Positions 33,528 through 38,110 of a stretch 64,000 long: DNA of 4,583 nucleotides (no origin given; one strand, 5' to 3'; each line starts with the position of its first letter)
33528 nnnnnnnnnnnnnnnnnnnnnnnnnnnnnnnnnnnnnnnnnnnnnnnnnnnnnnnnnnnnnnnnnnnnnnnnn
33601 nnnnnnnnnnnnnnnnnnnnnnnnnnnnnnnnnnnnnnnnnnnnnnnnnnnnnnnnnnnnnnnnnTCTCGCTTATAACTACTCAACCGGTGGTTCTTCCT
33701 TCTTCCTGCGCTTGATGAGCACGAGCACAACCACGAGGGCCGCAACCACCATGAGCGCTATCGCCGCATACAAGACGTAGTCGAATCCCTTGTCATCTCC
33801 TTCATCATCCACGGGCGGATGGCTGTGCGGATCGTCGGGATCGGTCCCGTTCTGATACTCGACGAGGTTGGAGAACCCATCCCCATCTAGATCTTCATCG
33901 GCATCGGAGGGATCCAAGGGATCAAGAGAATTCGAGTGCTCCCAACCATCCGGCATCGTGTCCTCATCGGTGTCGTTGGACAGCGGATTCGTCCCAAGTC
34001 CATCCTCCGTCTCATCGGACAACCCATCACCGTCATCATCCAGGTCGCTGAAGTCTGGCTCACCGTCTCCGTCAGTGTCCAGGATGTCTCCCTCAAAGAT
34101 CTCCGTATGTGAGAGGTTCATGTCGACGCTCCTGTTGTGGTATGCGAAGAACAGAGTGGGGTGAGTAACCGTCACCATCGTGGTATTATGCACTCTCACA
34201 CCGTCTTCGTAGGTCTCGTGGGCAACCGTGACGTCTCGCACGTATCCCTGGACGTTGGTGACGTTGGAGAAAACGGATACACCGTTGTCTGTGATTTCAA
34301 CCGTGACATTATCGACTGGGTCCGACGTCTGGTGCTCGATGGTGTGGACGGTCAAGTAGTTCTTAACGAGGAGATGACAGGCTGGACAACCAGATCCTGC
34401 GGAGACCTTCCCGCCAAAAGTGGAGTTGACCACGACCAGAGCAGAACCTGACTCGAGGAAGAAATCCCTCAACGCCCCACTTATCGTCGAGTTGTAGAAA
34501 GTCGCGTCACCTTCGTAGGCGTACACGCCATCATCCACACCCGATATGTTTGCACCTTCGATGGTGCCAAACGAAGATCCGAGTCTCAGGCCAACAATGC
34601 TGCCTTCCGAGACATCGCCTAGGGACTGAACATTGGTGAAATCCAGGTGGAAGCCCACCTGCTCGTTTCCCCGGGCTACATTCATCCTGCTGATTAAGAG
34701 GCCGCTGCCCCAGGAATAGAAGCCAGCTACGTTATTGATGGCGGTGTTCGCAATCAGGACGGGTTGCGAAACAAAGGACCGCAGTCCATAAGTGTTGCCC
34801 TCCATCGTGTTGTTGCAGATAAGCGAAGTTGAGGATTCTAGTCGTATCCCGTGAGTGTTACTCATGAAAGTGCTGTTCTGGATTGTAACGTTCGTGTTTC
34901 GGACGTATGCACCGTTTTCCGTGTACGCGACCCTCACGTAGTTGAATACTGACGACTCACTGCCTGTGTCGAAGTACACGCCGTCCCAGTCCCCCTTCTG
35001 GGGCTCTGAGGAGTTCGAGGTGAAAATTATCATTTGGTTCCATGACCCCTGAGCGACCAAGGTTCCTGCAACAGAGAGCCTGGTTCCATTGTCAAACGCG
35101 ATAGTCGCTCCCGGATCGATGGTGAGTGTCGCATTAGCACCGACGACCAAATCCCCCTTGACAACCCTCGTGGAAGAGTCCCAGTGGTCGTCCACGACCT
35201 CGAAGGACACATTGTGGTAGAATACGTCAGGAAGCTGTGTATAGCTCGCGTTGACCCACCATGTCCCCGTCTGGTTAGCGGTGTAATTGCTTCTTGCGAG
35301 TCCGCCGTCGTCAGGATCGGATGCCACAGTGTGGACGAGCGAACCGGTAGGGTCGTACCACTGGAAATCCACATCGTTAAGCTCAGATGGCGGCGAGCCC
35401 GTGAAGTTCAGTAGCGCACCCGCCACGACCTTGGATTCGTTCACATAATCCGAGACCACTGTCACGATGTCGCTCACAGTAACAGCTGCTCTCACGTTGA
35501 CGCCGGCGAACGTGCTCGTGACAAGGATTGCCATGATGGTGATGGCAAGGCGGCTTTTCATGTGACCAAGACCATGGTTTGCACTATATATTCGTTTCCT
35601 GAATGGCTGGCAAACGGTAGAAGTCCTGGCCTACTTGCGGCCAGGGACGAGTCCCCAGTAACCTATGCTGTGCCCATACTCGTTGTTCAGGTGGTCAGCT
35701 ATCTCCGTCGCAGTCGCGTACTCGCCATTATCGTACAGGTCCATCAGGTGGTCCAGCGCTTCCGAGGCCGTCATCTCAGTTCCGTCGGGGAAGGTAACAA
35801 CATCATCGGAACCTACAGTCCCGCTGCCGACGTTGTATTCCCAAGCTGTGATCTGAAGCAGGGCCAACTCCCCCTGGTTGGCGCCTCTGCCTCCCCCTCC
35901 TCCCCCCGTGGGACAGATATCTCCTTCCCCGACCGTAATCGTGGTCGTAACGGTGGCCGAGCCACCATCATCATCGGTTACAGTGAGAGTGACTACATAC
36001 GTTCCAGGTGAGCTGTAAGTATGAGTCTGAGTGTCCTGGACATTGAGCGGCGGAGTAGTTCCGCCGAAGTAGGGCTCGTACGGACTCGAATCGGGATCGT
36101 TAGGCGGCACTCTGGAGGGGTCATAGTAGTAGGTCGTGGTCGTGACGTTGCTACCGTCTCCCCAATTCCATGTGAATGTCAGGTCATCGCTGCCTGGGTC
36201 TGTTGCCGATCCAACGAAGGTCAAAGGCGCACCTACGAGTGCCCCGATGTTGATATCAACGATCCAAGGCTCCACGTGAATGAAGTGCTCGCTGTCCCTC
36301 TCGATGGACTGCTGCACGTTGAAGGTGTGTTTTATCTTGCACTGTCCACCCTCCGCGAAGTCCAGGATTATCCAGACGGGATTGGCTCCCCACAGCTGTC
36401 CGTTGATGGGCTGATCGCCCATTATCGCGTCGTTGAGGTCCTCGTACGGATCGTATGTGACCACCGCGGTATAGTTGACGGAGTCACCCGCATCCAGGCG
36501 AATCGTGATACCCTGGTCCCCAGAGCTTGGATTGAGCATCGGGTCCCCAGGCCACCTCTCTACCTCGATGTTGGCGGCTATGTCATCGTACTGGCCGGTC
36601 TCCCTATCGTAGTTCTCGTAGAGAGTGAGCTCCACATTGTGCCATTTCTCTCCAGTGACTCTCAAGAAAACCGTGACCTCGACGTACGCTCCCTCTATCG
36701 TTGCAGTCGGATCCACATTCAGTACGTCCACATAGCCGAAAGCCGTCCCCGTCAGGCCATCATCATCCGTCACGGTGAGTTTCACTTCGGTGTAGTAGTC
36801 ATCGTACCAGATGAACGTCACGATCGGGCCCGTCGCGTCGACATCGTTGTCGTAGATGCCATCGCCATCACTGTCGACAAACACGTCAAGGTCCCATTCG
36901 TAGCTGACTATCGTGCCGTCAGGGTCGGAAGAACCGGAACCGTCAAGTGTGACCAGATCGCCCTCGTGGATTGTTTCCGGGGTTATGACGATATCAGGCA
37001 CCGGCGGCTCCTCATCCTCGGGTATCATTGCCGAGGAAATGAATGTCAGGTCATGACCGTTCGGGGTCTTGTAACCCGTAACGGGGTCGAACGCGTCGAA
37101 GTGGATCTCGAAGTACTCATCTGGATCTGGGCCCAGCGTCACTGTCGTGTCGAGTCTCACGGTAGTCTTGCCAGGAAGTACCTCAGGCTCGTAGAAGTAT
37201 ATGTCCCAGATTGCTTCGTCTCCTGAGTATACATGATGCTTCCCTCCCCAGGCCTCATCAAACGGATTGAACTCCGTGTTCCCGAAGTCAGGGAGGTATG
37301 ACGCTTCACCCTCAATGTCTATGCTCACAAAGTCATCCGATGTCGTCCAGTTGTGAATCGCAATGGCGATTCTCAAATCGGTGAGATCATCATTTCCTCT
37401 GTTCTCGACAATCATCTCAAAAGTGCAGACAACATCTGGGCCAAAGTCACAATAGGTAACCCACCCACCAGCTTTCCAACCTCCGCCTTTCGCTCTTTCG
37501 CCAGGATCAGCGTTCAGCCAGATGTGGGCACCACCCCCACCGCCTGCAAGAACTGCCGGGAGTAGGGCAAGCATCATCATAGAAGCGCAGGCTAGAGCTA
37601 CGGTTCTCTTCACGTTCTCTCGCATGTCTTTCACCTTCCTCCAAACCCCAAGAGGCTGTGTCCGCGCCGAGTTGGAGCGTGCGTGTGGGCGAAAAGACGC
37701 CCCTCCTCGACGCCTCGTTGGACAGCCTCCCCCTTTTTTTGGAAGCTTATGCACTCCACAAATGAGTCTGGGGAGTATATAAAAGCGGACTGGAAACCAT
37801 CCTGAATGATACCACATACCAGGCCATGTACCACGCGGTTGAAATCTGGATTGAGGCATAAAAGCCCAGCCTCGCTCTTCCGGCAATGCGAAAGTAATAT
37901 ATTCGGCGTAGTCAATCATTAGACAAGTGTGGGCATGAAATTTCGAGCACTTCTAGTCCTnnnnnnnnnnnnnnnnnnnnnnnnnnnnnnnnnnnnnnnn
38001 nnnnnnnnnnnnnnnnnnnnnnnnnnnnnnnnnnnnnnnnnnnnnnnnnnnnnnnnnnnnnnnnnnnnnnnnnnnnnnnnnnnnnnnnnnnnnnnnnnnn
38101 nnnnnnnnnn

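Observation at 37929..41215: Surface beta-helix glycoprotein with a cytoplasmic DUF835-like tail, coupled to a KaiC-like ATPase: a candidate outside-in signalling module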

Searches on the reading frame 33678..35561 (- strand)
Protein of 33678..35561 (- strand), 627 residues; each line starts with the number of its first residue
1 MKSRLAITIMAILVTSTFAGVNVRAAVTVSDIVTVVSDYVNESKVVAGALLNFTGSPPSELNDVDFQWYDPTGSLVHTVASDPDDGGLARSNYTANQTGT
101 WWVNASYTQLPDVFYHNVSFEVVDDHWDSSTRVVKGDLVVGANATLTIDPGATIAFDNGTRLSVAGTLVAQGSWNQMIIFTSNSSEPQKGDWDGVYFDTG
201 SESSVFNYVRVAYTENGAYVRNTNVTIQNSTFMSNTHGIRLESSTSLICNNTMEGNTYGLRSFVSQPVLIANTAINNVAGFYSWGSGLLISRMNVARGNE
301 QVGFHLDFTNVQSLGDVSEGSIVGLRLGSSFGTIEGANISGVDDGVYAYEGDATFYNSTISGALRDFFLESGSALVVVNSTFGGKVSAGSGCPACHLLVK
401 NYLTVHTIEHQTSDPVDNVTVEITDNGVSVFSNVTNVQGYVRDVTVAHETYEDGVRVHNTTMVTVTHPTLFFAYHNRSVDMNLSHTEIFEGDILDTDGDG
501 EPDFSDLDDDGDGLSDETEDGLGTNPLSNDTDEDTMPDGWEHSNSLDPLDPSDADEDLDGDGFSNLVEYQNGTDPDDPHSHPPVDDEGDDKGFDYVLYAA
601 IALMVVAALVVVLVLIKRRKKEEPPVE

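Call 3: search_protein_families(library=pfam, proteins=[window:33678-35561:-], max_evalue=0.01)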
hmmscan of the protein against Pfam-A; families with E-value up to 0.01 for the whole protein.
window:33678-35561:- (627 aa): 3 families
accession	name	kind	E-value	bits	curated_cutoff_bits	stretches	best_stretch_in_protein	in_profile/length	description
PF05048.19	NosD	-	5.8e-07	29.6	23.6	1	188-307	34-157/212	Periplasmic copper-binding protein (NosD)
PF18884.5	TSP3_bac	-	0.00056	20.1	25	2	508-528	1-21/22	Bacterial TSP3 repeat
PF12708.12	Pect-lyase_RHGA_epim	-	0.0034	17.7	27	1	144-260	103-212/213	Rhamnogalacturonase A/epimerase, pectate lyase-like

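Call 4: search_protein_families(library=ncbifam, proteins=[window:33678-35561:-], max_evalue=0.01)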
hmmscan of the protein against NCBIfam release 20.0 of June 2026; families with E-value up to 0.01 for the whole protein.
window:33678-35561:- (627 aa): 4 families
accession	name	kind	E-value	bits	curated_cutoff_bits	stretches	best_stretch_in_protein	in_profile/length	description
NF042425.1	Amuc_1099_fam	equivalog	3.7e-08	33.3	50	1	534-584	106-156/321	Amuc_1099 family pilus-like system protein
NF047639.1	throspo3_MtsD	equivalog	7.5e-05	21.1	800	1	507-576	459-528/651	cell-cell cohesion protein MtsD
NF033765.2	gliding_CglD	equivalog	0.0001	20.2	400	1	499-579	198-288/1124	adventurous gliding motility lipoprotein CglD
TIGR03804.1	para_beta_helix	repeat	0.00054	19.6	19.45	0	223-258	8-44/44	parallel beta-helix repeat protein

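Call 68: search_protein_families(library=padloc, proteins=[window:33681-35561:-], max_evalue=0.001)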
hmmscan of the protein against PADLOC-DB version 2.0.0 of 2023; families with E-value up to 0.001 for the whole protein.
window:33681-35561:- (627 aa): 0 families

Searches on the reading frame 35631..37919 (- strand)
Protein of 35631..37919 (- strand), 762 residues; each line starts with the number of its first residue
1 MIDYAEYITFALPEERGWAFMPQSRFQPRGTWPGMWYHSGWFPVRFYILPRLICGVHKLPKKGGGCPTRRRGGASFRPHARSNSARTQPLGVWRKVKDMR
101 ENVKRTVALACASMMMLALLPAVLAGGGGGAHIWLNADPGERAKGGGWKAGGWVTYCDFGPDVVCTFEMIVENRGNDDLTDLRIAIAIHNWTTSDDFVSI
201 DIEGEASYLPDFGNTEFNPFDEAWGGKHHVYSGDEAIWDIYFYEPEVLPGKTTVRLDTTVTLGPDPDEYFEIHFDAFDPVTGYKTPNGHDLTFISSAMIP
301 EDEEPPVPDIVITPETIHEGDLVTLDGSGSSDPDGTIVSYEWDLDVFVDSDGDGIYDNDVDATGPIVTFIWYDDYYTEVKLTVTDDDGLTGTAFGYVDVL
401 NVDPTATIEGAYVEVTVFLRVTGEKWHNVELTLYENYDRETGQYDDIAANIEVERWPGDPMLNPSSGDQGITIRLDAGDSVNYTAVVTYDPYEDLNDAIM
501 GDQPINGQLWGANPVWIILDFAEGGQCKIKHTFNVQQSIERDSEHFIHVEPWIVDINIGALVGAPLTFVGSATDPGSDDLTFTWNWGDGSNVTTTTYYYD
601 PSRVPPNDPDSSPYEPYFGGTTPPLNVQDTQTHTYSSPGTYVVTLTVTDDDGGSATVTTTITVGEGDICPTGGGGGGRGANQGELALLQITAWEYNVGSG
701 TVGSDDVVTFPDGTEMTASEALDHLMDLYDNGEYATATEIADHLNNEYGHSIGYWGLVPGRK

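Call 3: search_protein_families(library=pfam, proteins=[window:35631-37919:-], max_evalue=0.01)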
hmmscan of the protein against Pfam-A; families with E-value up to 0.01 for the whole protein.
window:35631-37919:- (762 aa): 3 families
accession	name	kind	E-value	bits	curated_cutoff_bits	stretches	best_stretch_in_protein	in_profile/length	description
PF18911.6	PKD_4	-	1.1e-19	70.7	27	3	304-392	2-78/85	PKD domain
PF00801.26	PKD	-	1.3e-13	51.2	23.5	2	562-660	13-78/80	PKD domain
PF22352.2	K319L-like_PKD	-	4.8e-10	39.7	27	2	316-395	6-80/84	K319L-like, PKD domain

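Call 68: search_protein_families(library=padloc, proteins=[window:35634-37625:-], max_evalue=0.001)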
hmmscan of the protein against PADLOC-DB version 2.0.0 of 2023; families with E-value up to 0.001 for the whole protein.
window:35634-37625:- (664 aa): 0 families

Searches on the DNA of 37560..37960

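Call 89: search_rna_families(source=window, start=37560, end=37960, threshold=evalue, max_evalue=1)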
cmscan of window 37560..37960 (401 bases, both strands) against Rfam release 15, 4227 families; matches with E-value up to 1: 0.
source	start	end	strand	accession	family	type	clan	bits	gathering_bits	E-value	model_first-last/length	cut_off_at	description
